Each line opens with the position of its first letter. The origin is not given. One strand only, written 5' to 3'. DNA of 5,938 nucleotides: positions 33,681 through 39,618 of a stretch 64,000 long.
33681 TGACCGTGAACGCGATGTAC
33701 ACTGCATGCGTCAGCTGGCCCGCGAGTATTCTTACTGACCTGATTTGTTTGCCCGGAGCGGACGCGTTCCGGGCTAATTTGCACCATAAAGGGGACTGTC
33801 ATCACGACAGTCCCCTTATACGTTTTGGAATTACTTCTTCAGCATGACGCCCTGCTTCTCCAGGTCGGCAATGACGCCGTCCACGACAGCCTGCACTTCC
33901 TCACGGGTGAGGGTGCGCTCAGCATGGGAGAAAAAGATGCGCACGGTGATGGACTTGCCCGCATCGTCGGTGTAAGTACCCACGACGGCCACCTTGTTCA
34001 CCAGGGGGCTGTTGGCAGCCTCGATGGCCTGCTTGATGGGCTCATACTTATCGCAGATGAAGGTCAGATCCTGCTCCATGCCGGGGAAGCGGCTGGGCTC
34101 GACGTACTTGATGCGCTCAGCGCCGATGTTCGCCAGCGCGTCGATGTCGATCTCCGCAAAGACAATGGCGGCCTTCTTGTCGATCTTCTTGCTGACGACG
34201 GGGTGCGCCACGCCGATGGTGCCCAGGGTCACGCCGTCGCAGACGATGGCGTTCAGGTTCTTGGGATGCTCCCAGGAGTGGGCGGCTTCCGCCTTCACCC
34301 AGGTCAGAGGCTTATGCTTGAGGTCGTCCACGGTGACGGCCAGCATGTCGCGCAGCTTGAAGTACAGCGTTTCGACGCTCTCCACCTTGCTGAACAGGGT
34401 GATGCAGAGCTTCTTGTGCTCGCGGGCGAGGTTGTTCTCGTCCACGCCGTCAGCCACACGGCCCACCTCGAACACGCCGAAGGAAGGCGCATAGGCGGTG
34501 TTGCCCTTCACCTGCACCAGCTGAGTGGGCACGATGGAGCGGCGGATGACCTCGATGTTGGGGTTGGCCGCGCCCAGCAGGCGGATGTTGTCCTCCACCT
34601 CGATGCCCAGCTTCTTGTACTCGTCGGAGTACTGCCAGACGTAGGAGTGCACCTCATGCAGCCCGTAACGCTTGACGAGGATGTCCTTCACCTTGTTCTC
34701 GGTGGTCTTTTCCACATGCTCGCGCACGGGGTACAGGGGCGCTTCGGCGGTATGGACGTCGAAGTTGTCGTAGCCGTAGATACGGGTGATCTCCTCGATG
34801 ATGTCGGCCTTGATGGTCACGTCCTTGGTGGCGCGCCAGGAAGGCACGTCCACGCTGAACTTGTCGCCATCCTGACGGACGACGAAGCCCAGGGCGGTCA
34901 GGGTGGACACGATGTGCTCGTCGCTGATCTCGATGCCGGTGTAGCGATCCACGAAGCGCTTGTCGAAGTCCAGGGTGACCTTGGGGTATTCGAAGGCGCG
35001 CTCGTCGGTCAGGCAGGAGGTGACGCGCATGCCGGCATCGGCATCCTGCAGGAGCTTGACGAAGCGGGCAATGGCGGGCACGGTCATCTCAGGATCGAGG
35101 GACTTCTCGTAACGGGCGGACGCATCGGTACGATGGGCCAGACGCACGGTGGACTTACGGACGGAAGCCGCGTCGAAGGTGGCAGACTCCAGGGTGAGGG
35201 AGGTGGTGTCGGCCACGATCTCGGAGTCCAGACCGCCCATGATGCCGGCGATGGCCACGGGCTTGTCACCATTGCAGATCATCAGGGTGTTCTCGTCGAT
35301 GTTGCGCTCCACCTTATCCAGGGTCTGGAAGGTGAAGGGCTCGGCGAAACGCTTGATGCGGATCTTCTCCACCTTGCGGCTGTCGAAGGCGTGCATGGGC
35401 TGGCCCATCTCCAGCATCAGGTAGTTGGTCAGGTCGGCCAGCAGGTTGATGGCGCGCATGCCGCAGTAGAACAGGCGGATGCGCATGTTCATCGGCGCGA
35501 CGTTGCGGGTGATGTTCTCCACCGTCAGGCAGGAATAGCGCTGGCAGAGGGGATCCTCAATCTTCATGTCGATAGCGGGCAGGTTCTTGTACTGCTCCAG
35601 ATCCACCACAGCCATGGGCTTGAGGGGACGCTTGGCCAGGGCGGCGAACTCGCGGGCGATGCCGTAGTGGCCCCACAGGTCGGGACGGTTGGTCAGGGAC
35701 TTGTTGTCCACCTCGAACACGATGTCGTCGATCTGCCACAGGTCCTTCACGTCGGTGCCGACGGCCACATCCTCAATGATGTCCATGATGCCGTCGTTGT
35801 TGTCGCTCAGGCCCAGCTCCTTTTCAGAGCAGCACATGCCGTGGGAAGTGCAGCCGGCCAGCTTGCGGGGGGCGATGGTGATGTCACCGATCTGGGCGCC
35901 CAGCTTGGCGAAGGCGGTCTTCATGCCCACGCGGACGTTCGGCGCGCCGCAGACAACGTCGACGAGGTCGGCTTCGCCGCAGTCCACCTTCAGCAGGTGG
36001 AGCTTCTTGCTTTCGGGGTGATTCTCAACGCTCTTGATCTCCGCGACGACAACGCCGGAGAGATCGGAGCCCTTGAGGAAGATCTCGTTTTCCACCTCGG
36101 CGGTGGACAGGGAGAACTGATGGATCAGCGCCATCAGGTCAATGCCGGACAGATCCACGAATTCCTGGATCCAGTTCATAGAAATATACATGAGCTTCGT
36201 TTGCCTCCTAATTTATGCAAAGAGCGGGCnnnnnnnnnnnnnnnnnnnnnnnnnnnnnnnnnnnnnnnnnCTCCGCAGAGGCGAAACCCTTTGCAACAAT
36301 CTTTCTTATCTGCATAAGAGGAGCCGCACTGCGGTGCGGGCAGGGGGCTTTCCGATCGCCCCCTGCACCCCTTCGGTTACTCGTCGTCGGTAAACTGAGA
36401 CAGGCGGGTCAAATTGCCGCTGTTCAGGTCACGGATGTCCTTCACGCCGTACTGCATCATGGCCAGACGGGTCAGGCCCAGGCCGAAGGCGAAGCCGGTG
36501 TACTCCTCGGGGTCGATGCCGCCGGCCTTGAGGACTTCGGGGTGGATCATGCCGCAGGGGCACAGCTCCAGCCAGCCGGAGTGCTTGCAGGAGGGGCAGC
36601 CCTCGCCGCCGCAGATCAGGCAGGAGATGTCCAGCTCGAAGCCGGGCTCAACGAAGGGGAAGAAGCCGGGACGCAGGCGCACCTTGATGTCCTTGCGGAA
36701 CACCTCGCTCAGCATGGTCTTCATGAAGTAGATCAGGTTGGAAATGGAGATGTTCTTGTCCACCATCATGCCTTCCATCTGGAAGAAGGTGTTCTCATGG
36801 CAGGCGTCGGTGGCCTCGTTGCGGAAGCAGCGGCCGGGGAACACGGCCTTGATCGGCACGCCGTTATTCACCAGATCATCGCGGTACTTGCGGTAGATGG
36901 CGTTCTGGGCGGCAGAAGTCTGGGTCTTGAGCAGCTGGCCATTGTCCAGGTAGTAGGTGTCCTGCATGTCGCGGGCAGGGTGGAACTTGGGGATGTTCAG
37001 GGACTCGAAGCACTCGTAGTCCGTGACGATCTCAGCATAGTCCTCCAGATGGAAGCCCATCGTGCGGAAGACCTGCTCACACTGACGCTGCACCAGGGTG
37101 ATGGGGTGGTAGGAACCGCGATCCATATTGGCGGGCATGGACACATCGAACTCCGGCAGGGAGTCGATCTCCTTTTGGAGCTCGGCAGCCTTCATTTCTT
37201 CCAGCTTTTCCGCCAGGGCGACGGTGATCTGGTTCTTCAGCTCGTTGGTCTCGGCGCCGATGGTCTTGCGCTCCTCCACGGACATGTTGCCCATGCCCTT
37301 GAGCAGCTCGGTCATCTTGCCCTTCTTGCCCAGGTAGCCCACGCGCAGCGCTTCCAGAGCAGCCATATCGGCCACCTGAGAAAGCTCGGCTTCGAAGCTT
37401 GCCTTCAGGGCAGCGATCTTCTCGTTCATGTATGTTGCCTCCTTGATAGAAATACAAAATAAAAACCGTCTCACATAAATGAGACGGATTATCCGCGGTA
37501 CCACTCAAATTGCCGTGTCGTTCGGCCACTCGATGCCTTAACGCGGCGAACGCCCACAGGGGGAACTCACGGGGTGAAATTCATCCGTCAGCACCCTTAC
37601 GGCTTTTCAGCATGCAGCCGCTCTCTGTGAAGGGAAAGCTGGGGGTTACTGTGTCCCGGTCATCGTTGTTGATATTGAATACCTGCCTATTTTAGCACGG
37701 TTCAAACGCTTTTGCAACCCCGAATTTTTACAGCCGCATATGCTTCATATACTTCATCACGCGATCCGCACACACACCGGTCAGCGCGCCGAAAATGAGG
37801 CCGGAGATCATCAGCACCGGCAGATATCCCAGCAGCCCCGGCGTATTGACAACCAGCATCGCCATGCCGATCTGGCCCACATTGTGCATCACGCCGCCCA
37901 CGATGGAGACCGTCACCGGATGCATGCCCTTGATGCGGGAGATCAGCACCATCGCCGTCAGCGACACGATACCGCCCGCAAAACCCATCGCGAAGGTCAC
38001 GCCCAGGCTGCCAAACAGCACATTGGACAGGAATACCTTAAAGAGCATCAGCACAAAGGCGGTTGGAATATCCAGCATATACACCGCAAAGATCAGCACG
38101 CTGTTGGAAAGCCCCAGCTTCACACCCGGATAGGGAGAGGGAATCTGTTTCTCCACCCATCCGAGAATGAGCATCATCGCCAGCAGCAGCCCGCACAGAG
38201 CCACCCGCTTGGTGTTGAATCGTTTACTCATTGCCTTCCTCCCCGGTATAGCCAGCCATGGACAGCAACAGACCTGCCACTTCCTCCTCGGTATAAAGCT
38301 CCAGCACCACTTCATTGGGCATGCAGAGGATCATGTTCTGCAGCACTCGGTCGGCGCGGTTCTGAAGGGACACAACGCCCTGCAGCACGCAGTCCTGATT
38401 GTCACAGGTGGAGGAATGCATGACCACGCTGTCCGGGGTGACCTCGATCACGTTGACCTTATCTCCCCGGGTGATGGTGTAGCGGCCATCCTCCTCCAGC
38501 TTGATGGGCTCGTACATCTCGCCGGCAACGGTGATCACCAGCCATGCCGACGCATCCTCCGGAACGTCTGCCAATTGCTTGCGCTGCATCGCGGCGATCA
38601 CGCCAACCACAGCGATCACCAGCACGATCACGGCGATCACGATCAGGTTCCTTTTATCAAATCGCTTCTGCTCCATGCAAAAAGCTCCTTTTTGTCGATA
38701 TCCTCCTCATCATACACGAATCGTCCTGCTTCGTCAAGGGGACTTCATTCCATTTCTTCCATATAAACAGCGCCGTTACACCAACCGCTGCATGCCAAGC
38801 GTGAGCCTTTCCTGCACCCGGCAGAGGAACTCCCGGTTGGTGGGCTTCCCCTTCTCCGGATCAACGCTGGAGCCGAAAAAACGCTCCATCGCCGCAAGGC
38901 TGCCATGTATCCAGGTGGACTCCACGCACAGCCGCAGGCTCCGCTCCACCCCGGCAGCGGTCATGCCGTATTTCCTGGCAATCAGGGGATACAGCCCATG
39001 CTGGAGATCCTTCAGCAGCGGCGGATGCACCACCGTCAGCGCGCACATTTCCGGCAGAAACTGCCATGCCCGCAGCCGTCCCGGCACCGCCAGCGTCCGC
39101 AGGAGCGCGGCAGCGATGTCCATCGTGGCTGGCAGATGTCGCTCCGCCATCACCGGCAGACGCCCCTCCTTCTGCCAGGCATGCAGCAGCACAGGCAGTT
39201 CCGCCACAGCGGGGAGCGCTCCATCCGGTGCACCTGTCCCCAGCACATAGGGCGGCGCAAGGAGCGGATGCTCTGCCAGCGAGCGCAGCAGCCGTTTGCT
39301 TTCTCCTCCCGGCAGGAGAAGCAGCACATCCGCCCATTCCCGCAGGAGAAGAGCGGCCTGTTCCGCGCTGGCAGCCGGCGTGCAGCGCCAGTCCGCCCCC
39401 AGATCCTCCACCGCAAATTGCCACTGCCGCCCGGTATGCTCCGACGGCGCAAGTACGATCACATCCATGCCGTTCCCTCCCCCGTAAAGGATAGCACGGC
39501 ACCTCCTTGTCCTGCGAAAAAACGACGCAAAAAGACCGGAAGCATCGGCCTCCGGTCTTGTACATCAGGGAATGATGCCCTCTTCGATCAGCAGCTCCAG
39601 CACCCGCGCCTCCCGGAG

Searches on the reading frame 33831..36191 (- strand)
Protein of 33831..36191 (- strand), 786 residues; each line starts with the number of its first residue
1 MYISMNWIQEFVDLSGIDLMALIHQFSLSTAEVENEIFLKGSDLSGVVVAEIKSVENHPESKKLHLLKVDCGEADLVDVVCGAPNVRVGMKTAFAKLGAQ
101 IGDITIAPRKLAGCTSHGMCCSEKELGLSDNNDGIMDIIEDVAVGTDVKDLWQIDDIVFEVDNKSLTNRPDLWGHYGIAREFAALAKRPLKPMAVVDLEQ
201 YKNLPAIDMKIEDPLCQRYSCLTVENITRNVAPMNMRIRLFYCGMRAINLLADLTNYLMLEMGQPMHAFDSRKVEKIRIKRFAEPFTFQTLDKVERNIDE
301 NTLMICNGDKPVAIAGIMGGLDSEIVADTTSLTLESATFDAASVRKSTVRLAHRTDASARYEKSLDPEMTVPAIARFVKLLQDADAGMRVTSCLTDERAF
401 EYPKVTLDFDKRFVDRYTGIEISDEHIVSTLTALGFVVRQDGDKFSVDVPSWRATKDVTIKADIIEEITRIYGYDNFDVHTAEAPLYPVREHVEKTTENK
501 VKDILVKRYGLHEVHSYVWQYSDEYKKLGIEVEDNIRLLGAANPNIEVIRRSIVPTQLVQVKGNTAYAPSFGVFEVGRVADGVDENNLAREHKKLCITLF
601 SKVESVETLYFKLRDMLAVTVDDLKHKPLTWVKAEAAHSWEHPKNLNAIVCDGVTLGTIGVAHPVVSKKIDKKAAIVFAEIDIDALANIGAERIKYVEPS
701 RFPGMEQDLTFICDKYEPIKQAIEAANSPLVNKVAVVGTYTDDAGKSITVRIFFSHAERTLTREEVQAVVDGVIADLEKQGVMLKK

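Call 12: search_protein_families(library=pfam, proteins=[window:33831-36191:-])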
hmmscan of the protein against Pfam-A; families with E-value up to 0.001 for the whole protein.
window:33831-36191:- (786 aa): 5 families
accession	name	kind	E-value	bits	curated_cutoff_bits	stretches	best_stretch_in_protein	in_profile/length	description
PF03483.22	B3_4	-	1.4e-50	171.7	29.3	1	216-383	2-171/174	B3/4 domain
PF17759.6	tRNA_synthFbeta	-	1.1e-20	74.4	22.4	1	487-683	11-214/214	Phenylalanyl tRNA synthetase beta chain CLM domain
PF03484.21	B5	-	5.6e-20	71.8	28.6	1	408-474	2-67/67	tRNA synthetase B5 domain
PF01588.26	tRNA_bind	-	1.1e-19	70.7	27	1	47-146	1-95/96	Putative tRNA binding domain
PF03147.19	FDX-ACB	-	6.3e-13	49.4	31.1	1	700-780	1-88/94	Ferredoxin-fold anticodon binding domain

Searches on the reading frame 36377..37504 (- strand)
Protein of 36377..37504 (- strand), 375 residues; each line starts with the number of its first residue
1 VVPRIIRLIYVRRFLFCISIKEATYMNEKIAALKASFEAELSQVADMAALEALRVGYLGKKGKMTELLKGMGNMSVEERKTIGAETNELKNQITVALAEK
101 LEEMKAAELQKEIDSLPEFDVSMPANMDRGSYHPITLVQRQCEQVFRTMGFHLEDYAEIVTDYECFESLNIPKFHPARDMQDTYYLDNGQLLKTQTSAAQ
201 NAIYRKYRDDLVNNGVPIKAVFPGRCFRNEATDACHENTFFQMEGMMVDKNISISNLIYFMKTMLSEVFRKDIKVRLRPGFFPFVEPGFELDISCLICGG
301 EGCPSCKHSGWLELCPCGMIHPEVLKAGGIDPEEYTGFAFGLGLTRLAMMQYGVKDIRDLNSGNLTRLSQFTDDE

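Call 11: search_protein_families(library=pfam, proteins=[window:36377-37504:-])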
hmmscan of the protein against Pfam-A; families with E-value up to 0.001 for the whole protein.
window:36377-37504:- (375 aa): 2 families
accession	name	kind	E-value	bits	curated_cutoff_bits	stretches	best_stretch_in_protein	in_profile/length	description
PF01409.25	tRNA-synt_2d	-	7.7e-77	258.5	19.8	1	119-371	2-246/246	tRNA synthetases class II core domain (F)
PF02912.23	Phe_tRNA-synt_N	-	4.2e-22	78.3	22.3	1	46-112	2-68/69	Aminoacyl tRNA synthetase class II, N-terminal domain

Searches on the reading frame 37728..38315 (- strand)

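Call 11: search_protein_families(library=pfam, proteins=[window:37728-38315:-])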
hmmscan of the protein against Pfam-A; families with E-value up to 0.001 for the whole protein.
window:37728-38315:- (195 aa): 1 family
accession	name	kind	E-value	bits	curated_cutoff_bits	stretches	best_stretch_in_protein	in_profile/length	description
PF07456.16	Hpre_diP_synt_I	-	4e-35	121.5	30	1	44-185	1-146/147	Heptaprenyl diphosphate synthase component I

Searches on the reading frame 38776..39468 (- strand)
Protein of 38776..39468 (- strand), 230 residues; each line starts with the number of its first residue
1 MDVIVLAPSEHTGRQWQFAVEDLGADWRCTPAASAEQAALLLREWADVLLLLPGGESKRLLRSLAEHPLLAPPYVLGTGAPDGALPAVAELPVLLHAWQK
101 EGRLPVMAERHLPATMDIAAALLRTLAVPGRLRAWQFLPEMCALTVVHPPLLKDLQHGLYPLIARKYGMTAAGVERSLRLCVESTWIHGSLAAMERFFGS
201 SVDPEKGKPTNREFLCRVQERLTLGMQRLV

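Call 14: search_protein_families(library=ncbifam, proteins=[window:38776-39468:-])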
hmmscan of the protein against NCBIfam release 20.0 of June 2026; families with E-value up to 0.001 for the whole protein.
window:38776-39468:- (230 aa): 1 family
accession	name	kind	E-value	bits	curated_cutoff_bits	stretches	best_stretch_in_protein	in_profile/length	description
TIGR02875.1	spore_0_A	equivalog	6.9e-22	77.9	200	1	119-226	152-259/262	sporulation transcription factor Spo0A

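Call 61: search_protein_families(library=pfam, proteins=[window:38776-39468:-], max_evalue=0.1)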
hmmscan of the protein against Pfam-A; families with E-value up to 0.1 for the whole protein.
window:38776-39468:- (230 aa): 1 family
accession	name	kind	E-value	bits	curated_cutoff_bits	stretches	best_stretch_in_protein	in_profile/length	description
PF08769.17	Spo0A_C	-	1e-22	80.5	25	1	121-222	3-104/104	Sporulation initiation factor Spo0A C terminal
